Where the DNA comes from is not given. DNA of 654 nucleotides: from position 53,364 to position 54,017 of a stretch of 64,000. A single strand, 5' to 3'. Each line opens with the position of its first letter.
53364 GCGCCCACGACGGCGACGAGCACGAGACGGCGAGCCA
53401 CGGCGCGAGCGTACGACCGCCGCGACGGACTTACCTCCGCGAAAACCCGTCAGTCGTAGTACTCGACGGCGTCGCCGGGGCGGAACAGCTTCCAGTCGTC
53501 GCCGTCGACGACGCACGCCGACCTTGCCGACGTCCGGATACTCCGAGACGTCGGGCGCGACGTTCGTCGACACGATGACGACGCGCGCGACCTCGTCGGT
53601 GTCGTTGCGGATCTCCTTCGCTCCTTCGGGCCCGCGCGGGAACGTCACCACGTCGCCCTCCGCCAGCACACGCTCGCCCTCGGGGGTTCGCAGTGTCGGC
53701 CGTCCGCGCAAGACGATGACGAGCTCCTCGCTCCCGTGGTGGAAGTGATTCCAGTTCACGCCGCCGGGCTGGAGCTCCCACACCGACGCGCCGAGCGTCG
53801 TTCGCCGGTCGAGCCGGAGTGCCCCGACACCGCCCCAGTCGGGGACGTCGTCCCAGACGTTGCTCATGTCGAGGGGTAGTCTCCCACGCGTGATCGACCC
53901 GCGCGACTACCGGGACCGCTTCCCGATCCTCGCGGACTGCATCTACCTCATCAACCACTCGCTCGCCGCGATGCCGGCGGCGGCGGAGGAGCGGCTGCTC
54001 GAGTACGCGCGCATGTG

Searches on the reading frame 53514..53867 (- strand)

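Call 57: search_protein_families(library=pfam, max_evalue=0.01, proteins=[window:53514-53867:-])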
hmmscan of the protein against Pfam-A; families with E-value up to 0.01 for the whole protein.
seq(118 aa): 4 families
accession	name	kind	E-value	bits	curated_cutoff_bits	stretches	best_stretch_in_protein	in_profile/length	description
PF07883.17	Cupin_2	-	2.2e-12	46.9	27.2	1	29-99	2-69/70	Cupin domain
PF05899.18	Cupin_3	-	1.5e-06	28.2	23.5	1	27-88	9-68/74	EutQ-like cupin domain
PF00190.28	Cupin_1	-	9.5e-06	25.7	22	1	22-101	30-116/151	Cupin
PF12973.13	Cupin_7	-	0.0094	16.2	27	1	5-58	13-65/105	ChrR Cupin-like domain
